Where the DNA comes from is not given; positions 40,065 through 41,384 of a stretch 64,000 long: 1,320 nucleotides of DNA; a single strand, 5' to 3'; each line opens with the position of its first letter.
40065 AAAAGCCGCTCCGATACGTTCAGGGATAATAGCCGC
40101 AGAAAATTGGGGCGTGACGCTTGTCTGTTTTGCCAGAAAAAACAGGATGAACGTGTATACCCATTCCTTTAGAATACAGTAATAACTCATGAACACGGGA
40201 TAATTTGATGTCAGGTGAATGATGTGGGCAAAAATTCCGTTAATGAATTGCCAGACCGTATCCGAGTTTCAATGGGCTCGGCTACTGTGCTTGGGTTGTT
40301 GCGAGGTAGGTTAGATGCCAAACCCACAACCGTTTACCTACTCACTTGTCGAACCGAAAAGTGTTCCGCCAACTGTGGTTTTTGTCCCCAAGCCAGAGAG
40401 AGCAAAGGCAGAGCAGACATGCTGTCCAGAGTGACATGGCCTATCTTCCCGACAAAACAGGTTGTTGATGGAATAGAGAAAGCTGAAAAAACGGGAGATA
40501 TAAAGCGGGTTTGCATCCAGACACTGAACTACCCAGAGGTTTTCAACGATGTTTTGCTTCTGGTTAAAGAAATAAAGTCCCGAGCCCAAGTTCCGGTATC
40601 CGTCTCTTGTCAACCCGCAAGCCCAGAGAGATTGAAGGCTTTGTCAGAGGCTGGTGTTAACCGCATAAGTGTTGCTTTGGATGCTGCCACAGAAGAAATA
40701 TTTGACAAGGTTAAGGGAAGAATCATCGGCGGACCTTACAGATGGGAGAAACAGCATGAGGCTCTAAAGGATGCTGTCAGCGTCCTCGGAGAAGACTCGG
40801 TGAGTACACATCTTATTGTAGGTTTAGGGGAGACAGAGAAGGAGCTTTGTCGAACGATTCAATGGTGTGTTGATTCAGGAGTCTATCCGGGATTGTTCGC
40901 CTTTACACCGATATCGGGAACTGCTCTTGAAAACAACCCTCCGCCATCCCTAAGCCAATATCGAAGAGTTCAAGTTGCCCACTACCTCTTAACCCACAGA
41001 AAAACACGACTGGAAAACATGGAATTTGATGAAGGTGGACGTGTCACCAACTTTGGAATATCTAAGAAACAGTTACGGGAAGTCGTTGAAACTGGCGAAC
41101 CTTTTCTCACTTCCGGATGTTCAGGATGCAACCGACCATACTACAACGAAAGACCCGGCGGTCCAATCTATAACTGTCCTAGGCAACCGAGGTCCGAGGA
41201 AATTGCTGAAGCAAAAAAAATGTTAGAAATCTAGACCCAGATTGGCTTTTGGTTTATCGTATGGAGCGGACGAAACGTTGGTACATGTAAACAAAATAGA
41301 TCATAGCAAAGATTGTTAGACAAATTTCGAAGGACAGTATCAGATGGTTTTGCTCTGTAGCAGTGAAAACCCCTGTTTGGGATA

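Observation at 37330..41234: Two lipoyl-synthase-like radical SAM genes bracket a YgbA-like Cys-rich protein and an FdhD-like sulfurtransferase, preceded by thioredoxin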

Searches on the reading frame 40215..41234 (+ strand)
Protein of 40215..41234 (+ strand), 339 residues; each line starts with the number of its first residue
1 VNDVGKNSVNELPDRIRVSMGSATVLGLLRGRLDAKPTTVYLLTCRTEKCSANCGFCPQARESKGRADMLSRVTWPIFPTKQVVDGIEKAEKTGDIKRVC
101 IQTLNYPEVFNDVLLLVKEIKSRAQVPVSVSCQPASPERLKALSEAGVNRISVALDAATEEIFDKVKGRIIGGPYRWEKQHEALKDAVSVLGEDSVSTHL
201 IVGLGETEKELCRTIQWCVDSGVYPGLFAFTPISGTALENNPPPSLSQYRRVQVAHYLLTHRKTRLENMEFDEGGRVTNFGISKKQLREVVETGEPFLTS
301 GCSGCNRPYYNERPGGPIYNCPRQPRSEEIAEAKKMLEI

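Call 3: search_protein_families(library=pfam, proteins=[window:40215-41234:+], max_evalue=0.01)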
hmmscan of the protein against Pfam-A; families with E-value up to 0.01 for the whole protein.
window:40215-41234:+ (339 aa): 1 family
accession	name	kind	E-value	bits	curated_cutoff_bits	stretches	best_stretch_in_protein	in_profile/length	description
PF04055.27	Radical_SAM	-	1.7e-18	67.8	29.5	1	47-218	4-166/166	Radical SAM superfamily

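Call 4: search_protein_families(library=ncbifam, proteins=[window:40215-41234:+], max_evalue=0.01)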
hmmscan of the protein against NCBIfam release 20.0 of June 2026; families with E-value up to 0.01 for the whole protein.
window:40215-41234:+ (339 aa): 14 families
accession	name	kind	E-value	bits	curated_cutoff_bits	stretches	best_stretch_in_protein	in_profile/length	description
NF053743.1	LipS2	equivalog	2.1e-106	355.7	270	1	16-322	1-292/292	LipS2 family lipoyl synthase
TIGR04043.1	rSAM_MSMEG_0568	hypoth_equivalog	1e-22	80.6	303.7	1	116-252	184-319/354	MSMEG_0568 family radical SAM protein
NF045502.1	variant_rSAM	domain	2.7e-16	59.5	125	1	34-257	126-352/357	radical SAM protein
TIGR00433.2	bioB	equivalog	6.1e-15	55.2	225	1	39-251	40-242/307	biotin synthase BioB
NF001199.0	PRK00164.2-1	equivalog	2.7e-06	26.8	231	1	47-223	19-180/308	GTP 3',8-cyclase MoaA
TIGR02668.1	moaA_archaeal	equivalog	1.3e-05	24.3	325.25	1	47-219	17-174/303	GTP 3',8-cyclase MoaA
TIGR04053.2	TIGR04053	equivalog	1.6e-05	24.4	395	1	47-169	15-131/366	TIGR04053 family radical SAM/SPASM domain-containing protein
TIGR03957.1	rSAM_HmdB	equivalog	0.00012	21.4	320.9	1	78-255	73-246/317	5,10-methenyltetrahydromethanopterin hydrogenase cofactor biosynthesis protein HmdB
TIGR04317.1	W_rSAM_matur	equivalog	0.00016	20.9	380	1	46-167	10-122/349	tungsten cofactor oxidoreductase radical SAM maturase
TIGR04311.1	rSAM_Geo_metal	subfamily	0.00017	20.7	400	1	121-223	78-179/423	radical SAM/SPASM family putative metalloenzyme maturase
TIGR02666.1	moaA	equivalog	0.0002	20.4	284.05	1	47-234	17-196/336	GTP 3',8-cyclase MoaA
TIGR03910.1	pyrrolys_PylB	equivalog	0.00043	19.3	348.2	1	105-241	119-249/347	methylornithine synthase PylB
TIGR04038.1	tatD_link_rSAM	subfamily_domain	0.0071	16.1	129.7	0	47-172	15-139/192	TatD family nuclease-associated radical SAM protein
TIGR03551.1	F420_cofH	equivalog_domain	0.0098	14.8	374.1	0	47-125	46-117/345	5-amino-6-(D-ribitylamino)uracil--L-tyrosine 4-hydroxyphenyl transferase CofH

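Call 19: find_homologous_proteins(query=window:40215-41234:+, max_evalue=1e-20)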
Query window:40215-41234:+ (339 aa): 5857 proteins with E <= 1e-20 among 8000 candidates; the best 120 are listed.
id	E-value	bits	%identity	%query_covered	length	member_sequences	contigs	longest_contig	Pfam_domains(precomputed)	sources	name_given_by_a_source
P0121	2.9e-219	745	97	99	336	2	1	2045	PF04055.28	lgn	-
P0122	1.1e-197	674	86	99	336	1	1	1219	PF04055.28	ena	-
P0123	2.5e-192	656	85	97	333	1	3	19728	PF04055.28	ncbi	-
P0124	1.8e-191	654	84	99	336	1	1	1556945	PF04055.28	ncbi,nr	ncbi:MAG: radical SAM protein [Candidatus Bathyarchaeum sp.]|nr:MAG: radical SAM protein [Candidatus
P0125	2.4e-186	637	81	100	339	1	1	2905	PF04055.28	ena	-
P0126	2.1e-184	630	81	96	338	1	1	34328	PF04055.28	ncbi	-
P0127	3.4e-184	630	82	97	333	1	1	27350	PF04055.28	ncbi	-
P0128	3.0e-181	620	79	99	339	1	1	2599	PF04055.28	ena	-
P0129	1.1e-179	615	78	100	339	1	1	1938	PF04055.28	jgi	jgi:biotin synthase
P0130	3.4e-178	610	79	96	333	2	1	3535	PF04055.28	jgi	-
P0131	7.6e-178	609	79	97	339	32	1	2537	PF04055.28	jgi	-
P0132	8.4e-178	609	80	96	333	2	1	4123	PF04055.28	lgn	-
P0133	9.4e-178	609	80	96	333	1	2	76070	PF04055.28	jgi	jgi:biotin synthase-related radical SAM superfamily protein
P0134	6.2e-177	606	79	96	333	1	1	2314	PF04055.28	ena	-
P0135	6.9e-177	606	76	99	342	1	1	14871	PF04055.28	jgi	jgi:biotin synthase-related radical SAM superfamily protein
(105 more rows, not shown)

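Call 20: find_encoding_contigs(protein=P0124, flank=10000, max_places=2)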
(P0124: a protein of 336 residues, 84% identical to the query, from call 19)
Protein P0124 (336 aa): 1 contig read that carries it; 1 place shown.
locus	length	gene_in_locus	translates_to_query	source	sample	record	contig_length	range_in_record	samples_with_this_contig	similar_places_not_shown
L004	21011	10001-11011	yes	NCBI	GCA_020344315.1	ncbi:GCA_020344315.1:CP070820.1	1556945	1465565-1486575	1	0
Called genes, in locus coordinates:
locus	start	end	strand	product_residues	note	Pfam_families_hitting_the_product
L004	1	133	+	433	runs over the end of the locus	PF13433:Peripla_BP_5 (weak), PF13458:Peripla_BP_6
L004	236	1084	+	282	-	PF02653:BPD_transp_2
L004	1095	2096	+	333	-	PF02653:BPD_transp_2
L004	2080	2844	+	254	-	PF00005:ABC_tran, PF12399:BCA_ABC_TP_C (weak)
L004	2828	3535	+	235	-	PF02463:SMC_N (faint), PF13476:AAA_23 (weak), PF00005:ABC_tran, PF13304:AAA_21 (weak)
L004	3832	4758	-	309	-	PF04879:Molybdop_Fe4S4, PF00384:Molybdopterin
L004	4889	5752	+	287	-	PF24860:FdhE_C (weak)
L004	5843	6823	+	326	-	PF04055:Radical_SAM, PF06968:BATS (faint)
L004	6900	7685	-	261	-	PF00902:TatC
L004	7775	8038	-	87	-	PF02416:TatA_B_E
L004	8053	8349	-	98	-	PF02416:TatA_B_E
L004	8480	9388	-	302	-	PF01544:CorA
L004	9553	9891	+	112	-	PF11756:YgbA_NO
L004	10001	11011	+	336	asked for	PF04055:Radical_SAM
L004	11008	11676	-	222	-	-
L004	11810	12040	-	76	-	-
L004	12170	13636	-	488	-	PF13246:Cation_ATPase, PF00702:Hydrolase, PF00689:Cation_ATPase_C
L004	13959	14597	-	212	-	-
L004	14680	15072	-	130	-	PF13596:PAS_10, PF08448:PAS_4 (weak)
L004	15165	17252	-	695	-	PF02463:SMC_N (weak), PF13476:AAA_23, PF13304:AAA_21 (faint), PF02463:SMC_N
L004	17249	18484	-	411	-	PF00149:Metallophos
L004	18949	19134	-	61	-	-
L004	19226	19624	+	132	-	PF01638:HxlR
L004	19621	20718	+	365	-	PF06849:DUF1246, PF06973:DUF1297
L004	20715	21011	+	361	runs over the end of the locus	PF06849:DUF1246, PF06973:DUF1297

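Call 21: find_encoding_contigs(protein=P0126, flank=10000, max_places=2)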
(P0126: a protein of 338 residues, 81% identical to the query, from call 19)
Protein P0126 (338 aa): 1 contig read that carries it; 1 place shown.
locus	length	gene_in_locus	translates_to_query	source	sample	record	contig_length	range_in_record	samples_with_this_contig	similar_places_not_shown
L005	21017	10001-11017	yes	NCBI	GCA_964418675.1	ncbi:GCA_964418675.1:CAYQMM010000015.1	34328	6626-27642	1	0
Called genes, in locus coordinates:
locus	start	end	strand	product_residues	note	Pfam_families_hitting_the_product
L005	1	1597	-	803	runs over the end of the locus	PF07992:Pyr_redox_2 (faint), PF00890:FAD_binding_2 (faint), PF12831:FAD_oxidored (weak), PF13450:NAD_binding_8 (weak), PF13187:Fer4_9 (weak), PF12838:Fer4_7 (weak), PF14697:Fer4_21 (weak), PF02662:FlpD, +7 more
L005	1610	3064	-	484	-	PF27537:HoxH, PF00374:NiFeSe_Hases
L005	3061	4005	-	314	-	PF01058:Oxidored_q6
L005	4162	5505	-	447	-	PF00890:FAD_binding_2 (faint), PF01266:DAO (faint), PF03486:HI0933_like (faint), PF07992:Pyr_redox_2, PF13738:Pyr_redox_3, PF00070:Pyr_redox, PF02852:Pyr_redox_dim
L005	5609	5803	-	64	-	-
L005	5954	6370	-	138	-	PF01597:GCV_H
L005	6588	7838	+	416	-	-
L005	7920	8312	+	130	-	PF00085:Thioredoxin, PF13098:Thioredoxin_2, PF01323:DSBA (faint)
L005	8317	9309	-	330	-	PF04055:Radical_SAM, PF06968:BATS (weak)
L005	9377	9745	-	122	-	PF11756:YgbA_NO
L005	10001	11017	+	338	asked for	PF04055:Radical_SAM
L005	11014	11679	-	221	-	-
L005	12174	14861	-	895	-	PF00690:Cation_ATPase_N, PF00122:E1-E2_ATPase, PF00702:Hydrolase, PF13246:Cation_ATPase, PF00689:Cation_ATPase_C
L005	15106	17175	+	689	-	PF03030:H_PPase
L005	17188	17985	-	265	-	PF21948:LplA-B_cat, PF03099:BPL_LplA_LipB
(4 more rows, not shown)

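Call 22: find_encoding_contigs(protein=P0133, flank=10000, max_places=2)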
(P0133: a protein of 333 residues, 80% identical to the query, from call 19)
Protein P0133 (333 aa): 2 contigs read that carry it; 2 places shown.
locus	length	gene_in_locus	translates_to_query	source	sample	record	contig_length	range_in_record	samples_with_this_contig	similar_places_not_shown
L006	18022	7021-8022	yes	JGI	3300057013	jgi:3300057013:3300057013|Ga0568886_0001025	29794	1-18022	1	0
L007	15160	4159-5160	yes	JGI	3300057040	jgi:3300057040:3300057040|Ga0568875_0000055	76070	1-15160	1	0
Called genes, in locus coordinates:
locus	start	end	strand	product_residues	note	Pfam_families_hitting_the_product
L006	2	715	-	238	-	?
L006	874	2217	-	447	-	PF00890:FAD_binding_2 (faint), PF01266:DAO (faint), PF03486:HI0933_like (faint), PF07992:Pyr_redox_2, PF13434:Lys_Orn_oxgnase (weak), PF13738:Pyr_redox_3, PF00070:Pyr_redox, PF02852:Pyr_redox_dim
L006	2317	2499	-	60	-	PF01022:HTH_5 (weak), PF25212:HVO_A0114 (weak), PF21476:PF0610-like_N (weak)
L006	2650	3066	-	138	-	PF01597:GCV_H, PF00364:Biotin_lipoyl (weak)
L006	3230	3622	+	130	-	PF00085:Thioredoxin, PF13098:Thioredoxin_2, PF01323:DSBA (faint)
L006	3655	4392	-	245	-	PF01061:ABC2_membrane, PF12698:ABC2_membrane_3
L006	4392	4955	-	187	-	PF13304:AAA_21, PF13732:DrrA1-3_C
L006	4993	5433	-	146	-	PF00005:ABC_tran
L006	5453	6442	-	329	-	PF04055:Radical_SAM, PF06968:BATS (weak)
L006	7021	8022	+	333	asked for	PF04055:Radical_SAM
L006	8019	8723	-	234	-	-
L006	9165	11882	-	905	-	PF00690:Cation_ATPase_N, PF00122:E1-E2_ATPase, PF00702:Hydrolase, PF13246:Cation_ATPase, PF00689:Cation_ATPase_C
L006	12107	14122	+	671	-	PF03030:H_PPase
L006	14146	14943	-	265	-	PF21948:LplA-B_cat, PF03099:BPL_LplA_LipB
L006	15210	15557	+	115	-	-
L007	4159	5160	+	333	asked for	PF04055:Radical_SAM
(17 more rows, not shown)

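Call 27: find_related_loci(query=A1, collection=genome_contigs, flank=10000)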
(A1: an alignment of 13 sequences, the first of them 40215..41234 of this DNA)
Query A1 (339 aa) in genome_contigs; peptide patterns used: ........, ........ (x = any residue, [..] = any of these).
450 stretches matched a pattern; 425 encode a relative of the query (tblastn E <= 1e-3); the best 80 are kept; 80 distinct loci.
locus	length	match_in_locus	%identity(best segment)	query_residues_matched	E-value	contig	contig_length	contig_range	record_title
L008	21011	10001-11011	84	1-337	0e+0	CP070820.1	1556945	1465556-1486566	MAG: Candidatus Bathyarchaeum sp. isolate bin115 chromosome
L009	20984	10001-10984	82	12-339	0e+0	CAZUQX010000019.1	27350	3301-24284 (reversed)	MAG TPA_asm: uncultured Candidatus Bathyarchaeia archaeon isolate SRP323688_co1_42 genome assembly, contig: NODE_3056_le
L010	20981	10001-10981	81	11-337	0e+0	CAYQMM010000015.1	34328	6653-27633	MAG TPA_asm: uncultured Candidatus Bathyarchaeia archaeon isolate binchicken_co178_122 genome assembly, contig: NODE_189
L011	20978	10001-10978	77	12-337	1e-176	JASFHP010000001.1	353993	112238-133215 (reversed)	MAG: Candidatus Bathyarchaeota archaeon isolate D0608M20metaG_Bin_680 D0608M20metaG_FD_scaffold_1_c1, whole genome shotg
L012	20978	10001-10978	77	12-337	3e-174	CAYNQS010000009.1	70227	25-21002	MAG TPA_asm: uncultured Candidatus Bathyarchaeia archaeon isolate SRP323688_co1_271 genome assembly, contig: NODE_758_le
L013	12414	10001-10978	74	12-337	4e-170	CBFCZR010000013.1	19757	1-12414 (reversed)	MAG TPA_asm: Candidatus Bathyarchaeota archaeon isolate SRR6194934_binner123_Refined_40 genome assembly, contig: ERZ7813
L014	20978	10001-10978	75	12-337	3e-169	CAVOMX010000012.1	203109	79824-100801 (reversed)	MAG: Candidatus Bathyarchaeota archaeon isolate MFD09779.bin.2.126 genome assembly, contig: contig_34854, whole genome s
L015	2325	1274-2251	74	12-337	1e-180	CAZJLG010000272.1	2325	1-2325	MAG TPA_asm: uncultured Candidatus Bathyarchaeia archaeon isolate binchicken_co150_774 genome assembly, contig: NODE_181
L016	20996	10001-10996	71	6-337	4e-167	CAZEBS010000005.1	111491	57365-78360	MAG TPA_asm: uncultured Candidatus Bathyarchaeia archaeon isolate SRP323688_co1_125 genome assembly, contig: NODE_345_le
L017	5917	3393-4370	72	12-337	1e-167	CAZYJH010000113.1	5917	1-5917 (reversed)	MAG TPA_asm: uncultured Candidatus Bathyarchaeia archaeon isolate binchicken_co81_63 genome assembly, contig: NODE_25024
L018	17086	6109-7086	71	12-337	1e-165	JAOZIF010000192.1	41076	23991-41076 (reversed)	MAG: Candidatus Bathyarchaeum sp. isolate DYS_7 NODE_1948, whole genome shotgun sequence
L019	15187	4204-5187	72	12-339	4e-165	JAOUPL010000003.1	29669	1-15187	MAG: Candidatus Bathyarchaeota archaeon isolate 8_1_Oct_SF_Bin52 8_1_Oct_SF_Bin52_scaffold_569_c1, whole genome shotgun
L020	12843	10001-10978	71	12-337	7e-163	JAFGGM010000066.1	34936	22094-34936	MAG: Candidatus Bathyarchaeum sp. isolate Zod_Metabat.1386 k87_8905955, whole genome shotgun sequence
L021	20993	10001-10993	69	9-339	5e-162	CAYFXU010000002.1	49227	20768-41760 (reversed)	MAG TPA_asm: uncultured Candidatus Bathyarchaeia archaeon isolate ERP108616_co2_244 genome assembly, contig: NODE_737_le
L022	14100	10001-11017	69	1-339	1e-159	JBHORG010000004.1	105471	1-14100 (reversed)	Thermoproteota archaeon isolate SAG AM-311-L02 NODE_4_length_105471_cov_24.245750, whole genome shotgun sequence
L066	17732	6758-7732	57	12-337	8e-129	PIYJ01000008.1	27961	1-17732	MAG: Candidatus Bathyarchaeota archaeon isolate M10_bin190 bin1901_scaffold797, whole genome shotgun sequence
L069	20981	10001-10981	57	5-332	2e-128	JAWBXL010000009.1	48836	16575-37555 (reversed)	MAG: Candidatus Bathyarchaeia archaeon isolate JZ-1_201803_bins_90 JZ-1_201803_bins_90_scaffold_9, whole genome shotgun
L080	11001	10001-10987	55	11-339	2e-126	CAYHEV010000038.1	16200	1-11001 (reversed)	MAG TPA_asm: uncultured Candidatus Bathyarchaeia archaeon isolate ERP119294_co4_392 genome assembly, contig: NODE_3320_l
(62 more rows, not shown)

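Call 69: search_protein_families(library=ncbifam, proteins=[L022:2538-5468:-, L022:1097-1852:-, L022:545-1093:-, L022:1938-2495:-, L022:5595-6458:+], max_evalue=0.00001)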
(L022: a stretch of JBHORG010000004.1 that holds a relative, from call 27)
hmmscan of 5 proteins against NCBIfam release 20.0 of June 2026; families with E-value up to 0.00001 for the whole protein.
L022:2538-5468:- (976 aa): 25 families
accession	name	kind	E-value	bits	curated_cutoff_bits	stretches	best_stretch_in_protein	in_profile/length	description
TIGR01553.1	formate-DH-alph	equivalog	6.6e-163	543.9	814.2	3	2-314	2-309/1009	formate dehydrogenase-N subunit alpha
NF041513.1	formate_DH_Act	exception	5.5e-132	441.6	1400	3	51-312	43-298/1067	formate dehydrogenase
TIGR01591.1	Fdh-alpha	equivalog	2.3e-121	406.1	666.25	3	54-435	2-344/672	formate dehydrogenase subunit alpha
NF047855.1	AssmNtatRedNasC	equivalog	3.9e-68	230.4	1100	3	40-436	10-370/708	assimilatory nitrate reductase catalytic subunit NasC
NF010055.0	PRK13532.1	equivalog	1.7e-57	195.3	904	3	2-417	3-414/830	nitrate reductase catalytic subunit NapA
TIGR01706.1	NAPA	equivalog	1.8e-55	188.7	930.55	3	2-420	2-417/830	periplasmic nitrate reductase subunit alpha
TIGR03479.1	DMSO_red_II_alp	subfamily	1.6e-40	139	984.75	2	330-638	386-653/913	molybdopterin-dependent oxidoreductase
TIGR01701.1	Fdhalpha-like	subfamily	2e-40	138.7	582.15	1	112-425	101-402/744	FdhF/YdeP family oxidoreductase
TIGR02166.1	dmsA_ynfE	subfamily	8.1e-40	136.6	777.7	1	2-417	1-406/794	DMSO/selenate family reductase complex A subunit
NF041323.1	Nitr_red_NasA_Halo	equivalog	2.2e-39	135.5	1000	2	58-420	3-322/673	assimilatory nitrate reductase NasA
NF012032.0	PRK15488.1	equivalog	1.7e-36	125.5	694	2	2-407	3-360/759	thiosulfate reductase PhsA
NF041783.2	mnquin_red_QrcB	equivalog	1.1e-25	89.9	440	1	2-143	3-139/695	menaquinone reductase molybdopterin-binding-like subunit QrcB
NF041885.1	selenate_YnfE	exception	1.3e-25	89.4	1675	1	103-411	107-407/805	selenate/tellurate reductase subunit YnfE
NF011566.1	PRK14990.1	exception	2.3e-24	85.4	1600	1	99-414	108-423/814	dimethylsulfoxide reductase subunit A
NF041884.1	selenate_YnfF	exception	7.5e-23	80.3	1650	1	103-412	104-401/798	selenate/tellurate reductase subunit YnfF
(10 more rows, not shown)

L022:1097-1852:- (251 aa): 29 families (the best 25 are shown)
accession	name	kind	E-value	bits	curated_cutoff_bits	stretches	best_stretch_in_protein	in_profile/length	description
TIGR01582.1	FDH-beta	equivalog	3e-52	177.5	334.7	1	2-234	21-260/283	formate dehydrogenase subunit beta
NF045715.1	sulf_resp_HmcB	equivalog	4e-48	164.1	420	1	3-248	37-291/307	sulfate respiration complex iron-sulfur protein HmcB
NF008134.0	PRK10882.1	equivalog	1.4e-46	159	263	1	4-180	40-229/329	hydrogenase 2 operon protein HybA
TIGR02951.1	DMSO_dmsB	equivalog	1.5e-30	106.4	214.1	1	3-164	2-156/161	DMSO/selenate family reductase complex B subunit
NF011569.0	PRK14993.1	equivalog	1.2e-26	93.7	416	1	2-160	43-187/244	tetrathionate reductase subunit TtrB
TIGR03149.1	cyt_nit_nrfC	equivalog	6e-24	84.6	377.6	1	2-162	38-185/225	cytochrome c nitrite reductase Fe-S protein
NF045797.1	DsrO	equivalog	7.2e-23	81.2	200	1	66-160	95-201/235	sulfate reduction electron transfer complex DsrMKJOP subunit DsrO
NF041782.1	mnquin_red_QrcC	equivalog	1.4e-22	80.5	400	1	3-124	1-119/239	menaquinone reductase iron-sulfur cluster-binding subunit QrcC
TIGR03478.1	DMSO_red_II_bet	subfamily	1.5e-22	79.9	480.7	1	69-159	126-218/321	DMSO reductase family type II enzyme, iron-sulfur subunit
NF007382.0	PRK09898.1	equivalog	2e-21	76.5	213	1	8-162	64-204/208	ferredoxin-like protein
NF041715.1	arsenate_red_ArrB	equivalog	2.1e-21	76.6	450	1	1-123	1-106/233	arsenate respiratory reductase iron-sulfur subunit ArrB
NF038355.1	FDH3_beta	equivalog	4.3e-21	75.8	240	1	73-137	53-122/180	formate dehydrogenase FDH3 subunit beta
NF042979.1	EthbenzDh_ebdB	equivalog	8.3e-19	67.6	740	1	68-161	147-242/354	ethylbenzene dehydrogenase subunit beta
NF007658.0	PRK10330.1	equivalog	1.5e-17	63.7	260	1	74-172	58-168/181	electron transport protein HydN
TIGR01660.1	narH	equivalog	1.6e-17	63.1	524.05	1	73-151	182-262/492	nitrate reductase subunit beta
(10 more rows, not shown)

L022:545-1093:- (182 aa): 0 families

L022:1938-2495:- (185 aa): 1 family
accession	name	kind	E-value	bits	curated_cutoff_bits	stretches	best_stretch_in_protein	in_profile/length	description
NF052345.1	S_layer_anammox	exception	1.3e-12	46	1400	1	11-170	1311-1480/1596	Kustd1514 family S-layer glycoprotein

L022:5595-6458:+ (287 aa): 2 families
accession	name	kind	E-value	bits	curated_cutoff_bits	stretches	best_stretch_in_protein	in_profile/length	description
TIGR01562.1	FdhE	equivalog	6.3e-13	49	187.65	1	116-286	129-296/305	formate dehydrogenase accessory protein FdhE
NF002925.0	PRK03564.1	equivalog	3.2e-11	43.5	426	1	90-286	103-296/309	formate dehydrogenase accessory protein FdhE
